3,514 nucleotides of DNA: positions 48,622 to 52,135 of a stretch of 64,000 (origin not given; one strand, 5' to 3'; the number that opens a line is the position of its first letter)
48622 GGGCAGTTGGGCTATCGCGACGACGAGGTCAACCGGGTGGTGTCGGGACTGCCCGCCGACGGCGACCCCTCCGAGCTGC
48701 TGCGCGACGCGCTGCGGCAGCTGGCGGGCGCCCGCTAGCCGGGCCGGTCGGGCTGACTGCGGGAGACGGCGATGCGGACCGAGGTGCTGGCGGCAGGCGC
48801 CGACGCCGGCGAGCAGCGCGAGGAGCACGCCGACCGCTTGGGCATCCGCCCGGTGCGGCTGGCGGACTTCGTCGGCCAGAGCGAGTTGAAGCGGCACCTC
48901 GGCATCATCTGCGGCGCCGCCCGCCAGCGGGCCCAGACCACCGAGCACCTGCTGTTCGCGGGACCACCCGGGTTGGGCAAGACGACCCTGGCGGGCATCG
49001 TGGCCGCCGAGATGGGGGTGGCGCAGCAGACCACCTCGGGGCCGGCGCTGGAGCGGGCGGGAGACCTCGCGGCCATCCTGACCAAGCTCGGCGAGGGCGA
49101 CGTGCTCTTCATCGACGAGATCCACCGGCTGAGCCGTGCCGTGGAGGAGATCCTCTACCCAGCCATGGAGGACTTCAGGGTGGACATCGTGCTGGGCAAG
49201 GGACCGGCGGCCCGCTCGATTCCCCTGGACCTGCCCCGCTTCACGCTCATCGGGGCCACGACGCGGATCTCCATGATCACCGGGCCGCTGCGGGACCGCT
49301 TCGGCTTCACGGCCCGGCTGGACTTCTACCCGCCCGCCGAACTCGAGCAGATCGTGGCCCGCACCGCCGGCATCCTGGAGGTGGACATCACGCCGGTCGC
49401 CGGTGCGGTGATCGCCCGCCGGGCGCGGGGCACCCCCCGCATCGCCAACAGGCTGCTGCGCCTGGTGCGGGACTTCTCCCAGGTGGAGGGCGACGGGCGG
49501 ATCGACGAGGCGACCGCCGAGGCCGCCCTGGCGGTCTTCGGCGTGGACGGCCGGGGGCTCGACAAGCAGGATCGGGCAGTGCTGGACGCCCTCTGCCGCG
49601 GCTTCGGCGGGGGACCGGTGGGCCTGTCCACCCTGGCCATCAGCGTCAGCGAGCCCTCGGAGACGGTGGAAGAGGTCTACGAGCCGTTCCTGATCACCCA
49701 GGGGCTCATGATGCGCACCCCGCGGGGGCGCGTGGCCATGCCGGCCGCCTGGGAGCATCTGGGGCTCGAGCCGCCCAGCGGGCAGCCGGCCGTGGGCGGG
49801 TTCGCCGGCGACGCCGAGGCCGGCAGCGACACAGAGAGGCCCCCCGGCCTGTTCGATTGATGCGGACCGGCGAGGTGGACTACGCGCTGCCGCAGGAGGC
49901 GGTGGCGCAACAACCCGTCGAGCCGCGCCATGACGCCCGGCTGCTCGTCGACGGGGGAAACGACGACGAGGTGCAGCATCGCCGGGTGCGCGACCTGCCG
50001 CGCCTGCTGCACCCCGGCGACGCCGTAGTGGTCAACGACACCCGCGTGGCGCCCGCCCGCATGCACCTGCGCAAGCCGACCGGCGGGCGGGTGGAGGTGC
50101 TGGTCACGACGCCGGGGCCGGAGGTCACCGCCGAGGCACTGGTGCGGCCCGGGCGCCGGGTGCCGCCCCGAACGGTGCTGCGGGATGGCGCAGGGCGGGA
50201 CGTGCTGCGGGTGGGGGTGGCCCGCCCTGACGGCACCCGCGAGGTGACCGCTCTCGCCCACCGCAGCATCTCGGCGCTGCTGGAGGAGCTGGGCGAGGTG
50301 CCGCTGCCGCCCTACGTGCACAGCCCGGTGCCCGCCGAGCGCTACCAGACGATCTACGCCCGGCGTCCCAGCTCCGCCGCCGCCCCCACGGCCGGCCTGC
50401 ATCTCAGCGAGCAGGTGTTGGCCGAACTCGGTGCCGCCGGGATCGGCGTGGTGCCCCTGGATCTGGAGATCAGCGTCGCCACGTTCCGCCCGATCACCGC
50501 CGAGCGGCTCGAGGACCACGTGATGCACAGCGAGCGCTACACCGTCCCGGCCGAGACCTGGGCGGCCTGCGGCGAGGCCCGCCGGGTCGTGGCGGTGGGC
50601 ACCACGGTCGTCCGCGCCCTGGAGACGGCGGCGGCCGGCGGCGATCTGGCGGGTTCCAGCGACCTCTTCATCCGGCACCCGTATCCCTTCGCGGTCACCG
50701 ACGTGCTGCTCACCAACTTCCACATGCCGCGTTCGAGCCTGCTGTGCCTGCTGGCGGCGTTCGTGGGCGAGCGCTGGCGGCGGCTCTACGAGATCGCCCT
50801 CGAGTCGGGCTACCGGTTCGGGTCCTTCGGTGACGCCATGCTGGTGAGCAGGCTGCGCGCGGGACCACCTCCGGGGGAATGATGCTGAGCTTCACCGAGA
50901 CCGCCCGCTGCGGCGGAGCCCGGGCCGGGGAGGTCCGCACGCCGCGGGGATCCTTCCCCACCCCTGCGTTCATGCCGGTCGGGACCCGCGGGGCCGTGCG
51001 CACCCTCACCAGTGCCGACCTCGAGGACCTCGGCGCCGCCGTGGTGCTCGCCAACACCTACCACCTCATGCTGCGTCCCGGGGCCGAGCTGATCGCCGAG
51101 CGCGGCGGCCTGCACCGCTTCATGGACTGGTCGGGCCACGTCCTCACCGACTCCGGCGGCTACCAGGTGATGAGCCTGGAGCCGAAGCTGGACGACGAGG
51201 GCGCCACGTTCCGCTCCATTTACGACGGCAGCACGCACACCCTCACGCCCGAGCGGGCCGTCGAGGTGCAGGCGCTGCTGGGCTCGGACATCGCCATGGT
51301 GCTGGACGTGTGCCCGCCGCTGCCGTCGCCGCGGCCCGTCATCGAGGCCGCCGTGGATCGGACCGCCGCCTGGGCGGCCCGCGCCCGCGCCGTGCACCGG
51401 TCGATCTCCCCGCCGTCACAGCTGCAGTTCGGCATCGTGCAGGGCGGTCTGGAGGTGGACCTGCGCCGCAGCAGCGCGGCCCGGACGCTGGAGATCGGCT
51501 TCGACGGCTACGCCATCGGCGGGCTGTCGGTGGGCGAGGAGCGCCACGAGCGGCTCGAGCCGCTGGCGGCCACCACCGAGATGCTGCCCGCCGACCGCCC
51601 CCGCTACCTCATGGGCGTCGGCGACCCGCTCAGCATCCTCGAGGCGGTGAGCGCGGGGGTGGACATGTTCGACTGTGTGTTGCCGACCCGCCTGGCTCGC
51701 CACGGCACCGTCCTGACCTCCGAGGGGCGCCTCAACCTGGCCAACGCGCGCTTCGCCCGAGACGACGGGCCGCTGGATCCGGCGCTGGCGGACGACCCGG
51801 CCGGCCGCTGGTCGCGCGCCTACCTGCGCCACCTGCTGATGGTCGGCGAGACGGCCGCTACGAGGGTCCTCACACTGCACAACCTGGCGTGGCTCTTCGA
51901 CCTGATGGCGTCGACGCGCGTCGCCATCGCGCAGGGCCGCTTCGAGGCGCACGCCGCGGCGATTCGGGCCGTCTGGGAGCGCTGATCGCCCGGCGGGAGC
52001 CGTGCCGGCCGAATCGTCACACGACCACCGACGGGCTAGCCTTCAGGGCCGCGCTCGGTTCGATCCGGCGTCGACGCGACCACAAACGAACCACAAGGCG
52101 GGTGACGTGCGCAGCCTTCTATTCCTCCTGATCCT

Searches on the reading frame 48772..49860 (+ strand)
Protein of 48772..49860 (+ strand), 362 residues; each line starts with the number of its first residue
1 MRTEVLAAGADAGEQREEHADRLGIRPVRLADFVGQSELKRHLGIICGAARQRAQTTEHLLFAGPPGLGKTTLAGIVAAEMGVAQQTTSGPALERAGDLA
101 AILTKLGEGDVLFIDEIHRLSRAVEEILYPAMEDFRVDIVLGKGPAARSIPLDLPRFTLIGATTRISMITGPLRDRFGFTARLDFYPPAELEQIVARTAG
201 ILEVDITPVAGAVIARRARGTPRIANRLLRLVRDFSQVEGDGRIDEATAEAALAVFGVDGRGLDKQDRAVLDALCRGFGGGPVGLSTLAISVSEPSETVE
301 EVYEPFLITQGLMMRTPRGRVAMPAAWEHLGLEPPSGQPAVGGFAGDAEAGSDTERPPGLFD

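Call 55: search_protein_families(library=pfam, proteins=[window:48772-49860:+], max_evalue=0.01)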
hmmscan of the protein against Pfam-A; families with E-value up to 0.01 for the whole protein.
window:48772-49860:+ (362 aa): 12 families
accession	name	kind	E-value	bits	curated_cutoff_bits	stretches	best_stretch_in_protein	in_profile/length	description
PF05496.18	RuvB_N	-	5.4e-73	244.4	27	1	25-183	1-159/159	Holliday junction DNA helicase RuvB P-loop domain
PF17864.7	AAA_lid_4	-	2.2e-27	95.1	27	1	186-259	1-74/74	RuvB AAA lid domain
PF05491.19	RuvB_C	-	1.7e-20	73.2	24.7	1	262-330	3-71/72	RuvB C-terminal winged helix domain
PF00004.35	AAA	-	1e-19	71.7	21.2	1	60-181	1-127/131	ATPase family associated with various cellular activities (AAA)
PF07728.20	AAA_5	-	5.8e-08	33.3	22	1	59-177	1-139/139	AAA domain (dynein-related subfamily)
PF01078.27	Mg_chelatase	-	4e-05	23.6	20.3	0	30-78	2-43/207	Magnesium chelatase, subunit ChlI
PF06068.19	TIP49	-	0.00056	19.6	23.8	1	32-83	25-76/347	TIP49 P-loop domain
PF20720.3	nSTAND3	-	0.0028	17.8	27.2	1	49-81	9-41/155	Novel STAND NTPase 3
PF13401.12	AAA_22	-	0.0035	18.1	27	0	108-136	84-115/130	AAA domain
PF13191.12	AAA_16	-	0.0057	17.6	32.6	0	41-79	11-46/167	AAA ATPase domain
PF13173.12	AAA_14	-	0.0071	16.8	27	0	60-138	5-92/129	AAA domain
PF07724.20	AAA_2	-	0.0095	16.4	27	0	109-137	64-104/166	AAA domain (Cdc48 subfamily)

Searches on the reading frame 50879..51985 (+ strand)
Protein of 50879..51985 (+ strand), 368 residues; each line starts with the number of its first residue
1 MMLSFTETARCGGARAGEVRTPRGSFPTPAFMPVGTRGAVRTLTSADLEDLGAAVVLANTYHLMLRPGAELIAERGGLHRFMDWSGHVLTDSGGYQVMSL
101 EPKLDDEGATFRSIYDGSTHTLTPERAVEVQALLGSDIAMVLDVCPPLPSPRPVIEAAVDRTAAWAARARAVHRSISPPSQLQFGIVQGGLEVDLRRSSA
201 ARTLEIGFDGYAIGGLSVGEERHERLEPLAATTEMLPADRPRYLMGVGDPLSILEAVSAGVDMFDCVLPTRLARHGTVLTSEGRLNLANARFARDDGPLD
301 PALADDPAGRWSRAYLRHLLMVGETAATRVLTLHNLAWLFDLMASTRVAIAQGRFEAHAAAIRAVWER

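Call 55: search_protein_families(library=pfam, proteins=[window:50879-51985:+], max_evalue=0.01)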
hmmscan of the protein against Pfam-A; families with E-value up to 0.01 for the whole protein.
window:50879-51985:+ (368 aa): 1 family
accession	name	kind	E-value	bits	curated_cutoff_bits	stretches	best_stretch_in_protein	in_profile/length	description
PF01702.25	TGT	-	6.4e-132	440.4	26.3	1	13-364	2-353/357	Queuine tRNA-ribosyltransferase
